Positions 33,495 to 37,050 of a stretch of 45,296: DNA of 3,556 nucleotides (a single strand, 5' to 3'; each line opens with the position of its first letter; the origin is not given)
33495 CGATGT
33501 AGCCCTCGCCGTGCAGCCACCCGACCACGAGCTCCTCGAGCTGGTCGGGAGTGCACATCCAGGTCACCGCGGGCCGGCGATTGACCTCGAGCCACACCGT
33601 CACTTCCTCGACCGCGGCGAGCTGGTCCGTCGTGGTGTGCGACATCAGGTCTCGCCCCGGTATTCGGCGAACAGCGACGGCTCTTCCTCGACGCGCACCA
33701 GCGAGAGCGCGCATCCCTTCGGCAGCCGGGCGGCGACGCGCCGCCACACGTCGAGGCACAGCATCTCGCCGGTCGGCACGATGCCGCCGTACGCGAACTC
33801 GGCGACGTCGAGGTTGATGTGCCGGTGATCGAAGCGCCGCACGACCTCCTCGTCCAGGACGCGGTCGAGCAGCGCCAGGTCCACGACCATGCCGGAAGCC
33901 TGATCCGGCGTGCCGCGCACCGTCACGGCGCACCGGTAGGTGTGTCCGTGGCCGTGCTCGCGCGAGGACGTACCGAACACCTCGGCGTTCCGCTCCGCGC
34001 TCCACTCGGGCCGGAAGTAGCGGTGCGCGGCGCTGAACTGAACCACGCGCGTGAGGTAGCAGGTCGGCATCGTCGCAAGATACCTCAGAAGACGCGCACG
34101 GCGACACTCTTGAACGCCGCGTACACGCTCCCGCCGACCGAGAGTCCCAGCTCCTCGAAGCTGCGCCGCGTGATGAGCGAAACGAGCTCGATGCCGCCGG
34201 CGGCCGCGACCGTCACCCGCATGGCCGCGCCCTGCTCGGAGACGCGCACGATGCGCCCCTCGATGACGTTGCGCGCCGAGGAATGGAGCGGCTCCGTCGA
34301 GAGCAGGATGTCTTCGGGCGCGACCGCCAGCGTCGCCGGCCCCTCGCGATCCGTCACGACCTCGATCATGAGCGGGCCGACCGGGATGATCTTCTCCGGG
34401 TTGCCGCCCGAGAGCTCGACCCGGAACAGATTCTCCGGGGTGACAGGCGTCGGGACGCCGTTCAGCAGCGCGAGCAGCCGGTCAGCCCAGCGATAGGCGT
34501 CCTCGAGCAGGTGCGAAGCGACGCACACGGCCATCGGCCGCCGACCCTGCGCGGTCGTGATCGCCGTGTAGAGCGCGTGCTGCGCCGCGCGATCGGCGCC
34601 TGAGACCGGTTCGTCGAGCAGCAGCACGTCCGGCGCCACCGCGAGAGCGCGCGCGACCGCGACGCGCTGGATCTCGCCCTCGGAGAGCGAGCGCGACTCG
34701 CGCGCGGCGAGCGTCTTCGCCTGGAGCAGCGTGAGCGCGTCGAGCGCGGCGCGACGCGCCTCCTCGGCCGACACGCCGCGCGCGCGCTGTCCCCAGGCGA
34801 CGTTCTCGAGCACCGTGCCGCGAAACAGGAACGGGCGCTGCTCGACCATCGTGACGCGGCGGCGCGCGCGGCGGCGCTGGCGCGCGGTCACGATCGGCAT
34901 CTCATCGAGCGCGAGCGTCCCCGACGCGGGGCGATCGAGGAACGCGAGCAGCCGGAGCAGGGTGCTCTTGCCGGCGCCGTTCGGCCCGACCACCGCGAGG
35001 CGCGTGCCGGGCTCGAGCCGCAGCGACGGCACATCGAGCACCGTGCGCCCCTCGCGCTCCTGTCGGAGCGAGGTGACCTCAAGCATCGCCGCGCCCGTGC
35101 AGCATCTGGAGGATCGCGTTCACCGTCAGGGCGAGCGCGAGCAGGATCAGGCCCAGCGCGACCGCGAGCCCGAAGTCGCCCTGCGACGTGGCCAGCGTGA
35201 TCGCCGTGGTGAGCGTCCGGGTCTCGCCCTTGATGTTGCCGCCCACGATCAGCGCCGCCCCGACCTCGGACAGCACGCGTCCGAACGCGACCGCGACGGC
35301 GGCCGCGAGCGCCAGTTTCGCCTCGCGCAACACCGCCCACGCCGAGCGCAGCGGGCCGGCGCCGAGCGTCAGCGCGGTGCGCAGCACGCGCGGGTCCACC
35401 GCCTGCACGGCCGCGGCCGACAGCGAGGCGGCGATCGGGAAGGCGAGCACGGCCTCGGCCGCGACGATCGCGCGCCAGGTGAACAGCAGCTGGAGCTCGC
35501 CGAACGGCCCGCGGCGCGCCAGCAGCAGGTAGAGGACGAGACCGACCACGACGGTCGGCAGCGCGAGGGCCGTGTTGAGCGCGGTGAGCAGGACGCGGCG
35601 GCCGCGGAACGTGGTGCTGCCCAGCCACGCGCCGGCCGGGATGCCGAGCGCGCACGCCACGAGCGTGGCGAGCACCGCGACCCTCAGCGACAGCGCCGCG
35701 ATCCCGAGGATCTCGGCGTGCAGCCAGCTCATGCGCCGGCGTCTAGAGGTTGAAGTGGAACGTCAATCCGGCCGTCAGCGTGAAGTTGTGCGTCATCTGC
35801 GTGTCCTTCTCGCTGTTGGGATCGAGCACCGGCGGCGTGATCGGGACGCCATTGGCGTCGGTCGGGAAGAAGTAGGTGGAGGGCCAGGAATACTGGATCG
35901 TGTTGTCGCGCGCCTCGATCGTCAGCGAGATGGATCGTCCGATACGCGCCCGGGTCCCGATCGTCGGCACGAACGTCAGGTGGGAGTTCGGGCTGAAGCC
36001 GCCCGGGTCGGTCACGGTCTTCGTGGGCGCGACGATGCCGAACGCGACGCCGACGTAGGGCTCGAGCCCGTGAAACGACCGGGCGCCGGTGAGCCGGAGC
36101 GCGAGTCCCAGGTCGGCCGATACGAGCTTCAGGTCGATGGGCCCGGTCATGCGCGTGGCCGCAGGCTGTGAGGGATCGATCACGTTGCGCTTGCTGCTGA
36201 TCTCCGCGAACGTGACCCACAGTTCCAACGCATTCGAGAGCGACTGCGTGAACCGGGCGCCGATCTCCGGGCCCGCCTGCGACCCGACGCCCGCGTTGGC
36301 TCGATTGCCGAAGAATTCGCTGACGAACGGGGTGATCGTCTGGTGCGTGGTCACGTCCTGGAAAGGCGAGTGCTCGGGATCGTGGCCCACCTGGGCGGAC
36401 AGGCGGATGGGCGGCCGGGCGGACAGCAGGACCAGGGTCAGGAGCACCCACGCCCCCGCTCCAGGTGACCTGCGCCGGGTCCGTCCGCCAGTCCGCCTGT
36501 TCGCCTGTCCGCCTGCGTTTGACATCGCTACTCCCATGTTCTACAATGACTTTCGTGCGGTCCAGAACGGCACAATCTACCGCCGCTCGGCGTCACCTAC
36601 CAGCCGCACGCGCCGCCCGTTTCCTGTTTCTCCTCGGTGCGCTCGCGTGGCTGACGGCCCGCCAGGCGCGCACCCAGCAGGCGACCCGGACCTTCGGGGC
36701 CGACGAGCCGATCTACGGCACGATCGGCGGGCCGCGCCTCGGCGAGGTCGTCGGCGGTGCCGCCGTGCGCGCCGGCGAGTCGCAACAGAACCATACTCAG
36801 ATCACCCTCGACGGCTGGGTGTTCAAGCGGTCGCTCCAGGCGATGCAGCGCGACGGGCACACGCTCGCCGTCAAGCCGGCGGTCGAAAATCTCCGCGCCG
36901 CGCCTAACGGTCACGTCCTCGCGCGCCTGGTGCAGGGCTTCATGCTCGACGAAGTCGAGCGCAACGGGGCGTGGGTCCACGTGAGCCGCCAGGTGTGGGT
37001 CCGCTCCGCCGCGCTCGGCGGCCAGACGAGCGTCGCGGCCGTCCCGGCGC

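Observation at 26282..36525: About 10-kb, 13-gene head-to-tail unit mixing Mo/W-cofactor maturation with envelope and unknown functions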

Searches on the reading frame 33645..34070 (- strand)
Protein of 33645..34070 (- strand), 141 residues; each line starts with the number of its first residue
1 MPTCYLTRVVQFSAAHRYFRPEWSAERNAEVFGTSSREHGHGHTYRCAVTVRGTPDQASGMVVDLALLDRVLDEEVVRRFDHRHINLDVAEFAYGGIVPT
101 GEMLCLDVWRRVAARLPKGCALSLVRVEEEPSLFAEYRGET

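Call 5: search_protein_families(library=pfam, proteins=[window:33645-34070:-], max_evalue=0.01)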
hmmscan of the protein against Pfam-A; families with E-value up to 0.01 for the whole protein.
window:33645-34070:- (141 aa): 1 family
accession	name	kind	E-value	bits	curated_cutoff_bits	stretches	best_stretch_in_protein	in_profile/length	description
PF01242.24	PTPS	-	1.3e-27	96.7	22.4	1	6-140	2-121/121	6-pyruvoyl tetrahydropterin synthase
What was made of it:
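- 33645..34070 (-): g4: PTPS/COG0720 T-fold zinc enzyme, 141 aa. The PTPS-II nucleophile Cys is replaced by Ser, and a Glu sits at position -3 (ExxHGH). PF01242 96.7 bits (call 5).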

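Call 10: search_protein_families(library=ncbifam, proteins=[window:33645-34070:-], max_evalue=0.001)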
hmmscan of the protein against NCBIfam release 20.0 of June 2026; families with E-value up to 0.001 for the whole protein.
window:33645-34070:- (141 aa): 2 families
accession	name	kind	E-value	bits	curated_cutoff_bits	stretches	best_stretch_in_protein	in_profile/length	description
TIGR00039.1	6PTHBS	subfamily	1e-19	71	125.5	1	6-140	4-122/124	6-pyruvoyl tetrahydropterin synthase/6-carboxytetrahydropterin synthase family protein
TIGR03367.1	queuosine_QueD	equivalog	1e-13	51.5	89.25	1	38-113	22-91/92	6-carboxytetrahydropterin synthase QueD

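Call 35: search_solved_structures(query=window:33645-34070:-, max_evalue=0.001, show_alignments=4)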
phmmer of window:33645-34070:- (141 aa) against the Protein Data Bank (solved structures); distinct sequences matched with E-value up to 0.001: 9.
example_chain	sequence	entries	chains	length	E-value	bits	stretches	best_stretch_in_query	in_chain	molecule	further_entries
1b66_A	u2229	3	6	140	1.6e-25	92.9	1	5-140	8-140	6-PYRUVOYL TETRAHYDROPTERIN SYNTHASE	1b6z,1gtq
3i2b_A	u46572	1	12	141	9.6e-23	83.9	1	6-140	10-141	6-pyruvoyl tetrahydrobiopterin synthase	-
2g64_A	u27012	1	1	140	4.6e-18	68.7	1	1-139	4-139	Putative 6-pyruvoyl tetrahydrobiopterin synthase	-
2oba_A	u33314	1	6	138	3.2e-08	36.8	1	40-140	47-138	Probable 6-pyruvoyl tetrahydrobiopterin synthase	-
4ntk_A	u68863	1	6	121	7.2e-05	25.9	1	40-140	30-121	6-carboxy-5,6,7,8-tetrahydropterin synthase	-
3qna_A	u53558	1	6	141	9.1e-05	25.6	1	40-140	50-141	6-carboxy-5,6,7,8-tetrahydropterin synthase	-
4ntm_A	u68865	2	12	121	9.4e-05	25.6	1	40-140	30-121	6-carboxy-5,6,7,8-tetrahydropterin synthase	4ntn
3qn0_A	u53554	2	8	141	0.00012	25.2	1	40-140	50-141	6-carboxy-5,6,7,8-tetrahydropterin synthase | 6-pyruvoyl tetrahydrobiopterin synthase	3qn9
2dj6_A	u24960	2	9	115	0.00077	22.6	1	38-123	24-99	hypothetical protein PH0634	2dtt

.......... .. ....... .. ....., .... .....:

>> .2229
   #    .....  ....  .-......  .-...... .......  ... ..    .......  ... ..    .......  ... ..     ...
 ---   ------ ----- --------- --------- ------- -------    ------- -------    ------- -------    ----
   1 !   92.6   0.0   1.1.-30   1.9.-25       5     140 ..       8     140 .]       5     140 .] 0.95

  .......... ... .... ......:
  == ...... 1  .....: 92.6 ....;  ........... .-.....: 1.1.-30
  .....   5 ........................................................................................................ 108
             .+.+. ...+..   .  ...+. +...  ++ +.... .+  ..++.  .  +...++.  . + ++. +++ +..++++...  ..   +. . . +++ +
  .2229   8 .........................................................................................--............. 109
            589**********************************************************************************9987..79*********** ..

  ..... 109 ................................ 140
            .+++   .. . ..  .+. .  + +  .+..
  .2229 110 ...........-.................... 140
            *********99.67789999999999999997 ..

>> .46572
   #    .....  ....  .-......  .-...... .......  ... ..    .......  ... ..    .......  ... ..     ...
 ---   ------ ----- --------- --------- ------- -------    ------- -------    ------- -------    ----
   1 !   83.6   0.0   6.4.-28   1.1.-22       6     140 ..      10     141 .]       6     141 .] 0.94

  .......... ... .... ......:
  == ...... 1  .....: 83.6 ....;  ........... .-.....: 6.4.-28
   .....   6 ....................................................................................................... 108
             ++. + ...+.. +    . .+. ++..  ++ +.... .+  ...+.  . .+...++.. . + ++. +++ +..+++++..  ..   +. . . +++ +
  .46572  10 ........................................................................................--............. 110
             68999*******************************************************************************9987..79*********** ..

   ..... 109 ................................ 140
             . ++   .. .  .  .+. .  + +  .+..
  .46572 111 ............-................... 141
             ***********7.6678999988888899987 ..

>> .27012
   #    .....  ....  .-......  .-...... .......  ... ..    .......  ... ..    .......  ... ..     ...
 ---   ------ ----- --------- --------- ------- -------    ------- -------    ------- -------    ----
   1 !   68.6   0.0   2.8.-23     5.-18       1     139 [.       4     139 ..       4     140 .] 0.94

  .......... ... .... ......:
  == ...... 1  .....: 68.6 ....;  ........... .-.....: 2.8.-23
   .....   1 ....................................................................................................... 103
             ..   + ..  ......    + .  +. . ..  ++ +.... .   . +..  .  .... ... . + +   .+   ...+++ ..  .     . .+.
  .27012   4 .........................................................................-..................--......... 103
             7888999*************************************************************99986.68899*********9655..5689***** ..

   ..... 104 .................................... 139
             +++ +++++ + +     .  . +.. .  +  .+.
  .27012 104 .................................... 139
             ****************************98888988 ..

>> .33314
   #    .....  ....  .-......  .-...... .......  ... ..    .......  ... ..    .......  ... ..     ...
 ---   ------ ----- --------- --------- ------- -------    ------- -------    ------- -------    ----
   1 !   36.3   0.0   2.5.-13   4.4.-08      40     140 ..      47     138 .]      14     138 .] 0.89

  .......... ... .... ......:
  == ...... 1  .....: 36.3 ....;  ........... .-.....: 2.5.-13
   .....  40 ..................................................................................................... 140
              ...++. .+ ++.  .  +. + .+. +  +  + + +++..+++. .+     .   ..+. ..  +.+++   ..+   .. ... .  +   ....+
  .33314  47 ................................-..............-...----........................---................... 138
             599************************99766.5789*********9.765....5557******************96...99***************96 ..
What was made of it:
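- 33645..34070 (-): Best solved relative is rat PTPS 1b66, E 1.6e-25, aligned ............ against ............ (call 35).
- On PTPS-II (6-pyruvoyl-tetrahydropterin synthase): The window has S at the Cys position (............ against rat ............) (call 35).
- Closest known: COG0720 / PTPS family. Same: PF01242 domain, zinc ligands H...HxH, Asp-His dyad, and 141 aa. The closest solved relative is mammalian PTPS (calls 5, 35).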

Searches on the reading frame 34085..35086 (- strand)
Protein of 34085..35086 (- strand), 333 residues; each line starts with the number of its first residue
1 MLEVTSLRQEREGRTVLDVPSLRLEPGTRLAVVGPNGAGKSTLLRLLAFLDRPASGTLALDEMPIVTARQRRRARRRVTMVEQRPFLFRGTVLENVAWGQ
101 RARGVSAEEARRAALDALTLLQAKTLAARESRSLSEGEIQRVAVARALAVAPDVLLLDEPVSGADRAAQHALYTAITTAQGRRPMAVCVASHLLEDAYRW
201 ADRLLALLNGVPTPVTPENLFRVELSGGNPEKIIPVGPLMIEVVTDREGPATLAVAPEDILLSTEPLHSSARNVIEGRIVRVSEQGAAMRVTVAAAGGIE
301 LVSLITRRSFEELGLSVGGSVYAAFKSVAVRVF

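Call 5: search_protein_families(library=pfam, proteins=[window:34085-35086:-], max_evalue=0.01)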
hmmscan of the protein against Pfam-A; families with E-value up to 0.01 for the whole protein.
window:34085-35086:- (333 aa): 6 families
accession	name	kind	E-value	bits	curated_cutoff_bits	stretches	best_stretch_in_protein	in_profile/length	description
PF00005.33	ABC_tran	-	1.4e-30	107.1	25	1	20-161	4-136/137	ABC transporter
PF03459.23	TOBE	-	3.7e-16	59.5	22.3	1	269-331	1-63/64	TOBE domain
PF13304.12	AAA_21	-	3.5e-10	40.9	27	1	31-67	3-42/304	AAA domain, putative AbiEii toxin, Type IV TA system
PF08402.16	TOBE_2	-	7.2e-06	26.5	21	1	253-333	1-76/76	TOBE domain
PF13521.12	AAA_28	-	0.0042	17.8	27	0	30-103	2-71/164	AAA domain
PF13555.12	AAA_29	-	0.0063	16.7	27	0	27-44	22-39/61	P-loop containing region of AAA domain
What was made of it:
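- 34085..35086 (-): g3: ABC ATPase with a C-terminal TOBE domain, 333 aa, WtpC/ModC-like. PF00005 E 1e-30 and PF03459 TOBE E 4e-16 (call 5).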

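Call 10: search_protein_families(library=ncbifam, proteins=[window:34085-35086:-], max_evalue=0.001)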
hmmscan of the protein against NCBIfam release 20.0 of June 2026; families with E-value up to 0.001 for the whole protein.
window:34085-35086:- (333 aa): 183 families (the best 25 are shown)
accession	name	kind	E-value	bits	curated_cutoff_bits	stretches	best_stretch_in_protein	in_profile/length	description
NF040840.2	tungstate_WtpC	equivalog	6e-57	193.5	440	2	1-211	1-208/347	tungstate ABC transporter ATP-binding protein WtpC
TIGR02142.1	modC_ABC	equivalog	1.3e-43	149.6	285.05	2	9-210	6-208/353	molybdenum ABC transporter ATP-binding protein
NF010068.0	PRK13548.1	equivalog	1e-40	139.5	261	1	1-210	5-219/261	heme ABC transporter ATP-binding protein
TIGR01187.1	potA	subfamily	6.7e-38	130.6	355.6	1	33-210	2-177/325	polyamine ABC transporter ATP-binding protein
TIGR04521.1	ECF_ATPase_2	equivalog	1.2e-37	129.6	330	1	16-211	20-222/279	energy-coupling factor transporter ATPase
TIGR03258.1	PhnT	equivalog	1.4e-36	126.3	499.15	1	4-210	11-216/359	2-aminoethylphosphonate ABC transport system ATP-binding subunit PhnT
TIGR03265.1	PhnT2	equivalog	2.7e-36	125.5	457.7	1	2-333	5-352/353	putative 2-aminoethylphosphonate ABC transporter ATP-binding protein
TIGR01166.1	cbiO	subfamily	6.2e-36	123.6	211.8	1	13-192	4-185/190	cobalt ABC transporter, ATP-binding protein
TIGR02857.1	CydD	equivalog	7.1e-36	124.2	435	1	2-205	322-527/529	thiol reductant ABC exporter subunit CydD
NF006987.0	PRK09452.1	equivalog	7.8e-35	120.3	482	1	2-211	18-225/378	spermidine/putrescine ABC transporter ATP-binding protein PotA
TIGR03873.1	F420-0_ABC_ATP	hypoth_equivalog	9.5e-34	116.8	372.4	1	2-210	2-213/256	putative F420-0 ABC transporter ATP-binding protein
TIGR04520.1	ECF_ATPase_1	equivalog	3.9e-33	115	315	1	12-221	13-224/269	energy-coupling factor transporter ATPase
NF040933.2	ABC_arch_GlcV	equivalog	6.6e-33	114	450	1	15-212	20-220/357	glucose ABC transporter ATP-binding protein GlcV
TIGR02868.1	CydC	equivalog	1.7e-32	112.8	329.05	1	4-192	337-528/530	thiol reductant ABC exporter subunit CydC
NF010155.0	PRK13634.1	equivalog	8.4e-32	110.6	413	1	12-222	19-235/290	energy-coupling factor ABC transporter ATP-binding protein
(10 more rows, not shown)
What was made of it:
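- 34085..35086 (-): WtpC 193.5 and ModC 149.6 bits, both below the equivalog cutoffs (call 10).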

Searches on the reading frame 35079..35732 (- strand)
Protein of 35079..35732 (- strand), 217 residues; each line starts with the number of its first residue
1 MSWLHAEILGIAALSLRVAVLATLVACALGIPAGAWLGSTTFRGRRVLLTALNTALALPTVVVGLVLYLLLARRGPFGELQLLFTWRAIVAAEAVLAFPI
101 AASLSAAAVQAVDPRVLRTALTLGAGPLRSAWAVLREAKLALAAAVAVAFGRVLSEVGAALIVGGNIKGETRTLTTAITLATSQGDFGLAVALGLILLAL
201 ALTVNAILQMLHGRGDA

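Call 5: search_protein_families(library=pfam, proteins=[window:35079-35732:-], max_evalue=0.01)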
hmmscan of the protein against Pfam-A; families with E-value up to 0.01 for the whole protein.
window:35079-35732:- (217 aa): 1 family
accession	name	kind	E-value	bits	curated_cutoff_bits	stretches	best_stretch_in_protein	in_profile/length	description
PF00528.27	BPD_transp_1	-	5.1e-15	56.1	26.4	1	30-212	1-179/184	Binding-protein-dependent transport system inner membrane component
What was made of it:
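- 35079..35732 (-): g2: ABC importer permease, 217 aa, TupB-like, NCBIfam subfamily NF038017. PF00528 E 5e-15 (call 5).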

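Call 10: search_protein_families(library=ncbifam, proteins=[window:35079-35732:-], max_evalue=0.001)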
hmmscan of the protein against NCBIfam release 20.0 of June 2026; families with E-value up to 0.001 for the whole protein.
window:35079-35732:- (217 aa): 15 families
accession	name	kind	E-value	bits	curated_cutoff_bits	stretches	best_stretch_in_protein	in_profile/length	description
NF038017.1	ABC_perm1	subfamily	5.2e-65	218.9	100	1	15-198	1-184/184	ABC transporter permease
NF041773.1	tung_perm_TupB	equivalog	2.5e-51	174.7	320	1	16-211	30-225/230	tungstate ABC transporter permease TupB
TIGR02141.1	modB_ABC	equivalog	3.5e-34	118.3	182.6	1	13-212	1-206/208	molybdate ABC transporter permease subunit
NF006939.0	PRK09421.1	equivalog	3e-24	85.7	262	1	4-208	4-215/230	molybdate ABC transporter permease subunit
TIGR01581.1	Mo_ABC_porter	hypoth_equivalog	3.1e-24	85.7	210.3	1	13-201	24-219/225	ABC transporter permease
TIGR00969.1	3a0106s02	subfamily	1.1e-21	77.5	240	1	12-212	63-270/272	sulfate ABC transporter permease subunit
TIGR02140.1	permease_CysW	equivalog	2.2e-18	66.7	329.1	1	12-211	49-255/261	sulfate ABC transporter permease subunit CysW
NF040839.1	tungstate_WtpB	equivalog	2e-15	57.1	340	1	7-213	41-249/251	tungstate ABC transporter permease WtpB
TIGR02139.1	permease_CysT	equivalog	3.3e-15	56.4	246.1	1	5-211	45-258/265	sulfate ABC transporter permease subunit CysT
NF008208.0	PRK10971.1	equivalog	6.4e-15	55.4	415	1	14-214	62-269/277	sulfate/thiosulfate ABC transporter permease CysT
NF008620.0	PRK11602.1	equivalog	5.8e-12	45.4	442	1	7-208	61-272/291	sulfate/thiosulfate ABC transporter permease CysW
TIGR03262.1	PhnU2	equivalog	7.8e-09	34.7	593.25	1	9-208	53-253/546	putative 2-aminoethylphosphonate ABC transporter permease subunit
TIGR03226.1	PhnU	equivalog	2.4e-06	27.2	283.45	1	10-213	91-305/311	2-aminoethylphosphonate ABC transporter permease subunit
NF011624.0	PRK15050.1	equivalog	3e-06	26.5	247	1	14-211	77-285/297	2-aminoethylphosphonate ABC transporter permease subunit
NF007047.0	PRK09500.1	equivalog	0.00083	19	326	0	7-155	55-192/257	spermidine/putrescine ABC transporter permease PotC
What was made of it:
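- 35079..35732 (-): ModB 118 against 183 (call 10).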

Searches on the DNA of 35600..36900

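Call 65: search_rna_families(source=window, start=35600, end=36900, threshold=evalue, max_evalue=5)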
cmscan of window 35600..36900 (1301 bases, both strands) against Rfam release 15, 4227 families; matches with E-value up to 5: 2.
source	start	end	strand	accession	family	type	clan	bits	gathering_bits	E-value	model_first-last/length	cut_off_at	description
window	36216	36244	-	RF01104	SBWMV2_UPD-PKb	Cis-reg;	-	18.6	39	1.1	1-29/29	no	Pseudoknot of upstream pseudoknot domain (UPD) of the 3'UTR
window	36379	36526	+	RF03771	mir-341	Gene; miRNA;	-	17.3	90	2.1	1-96/96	no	mir-341 microRNA precursor family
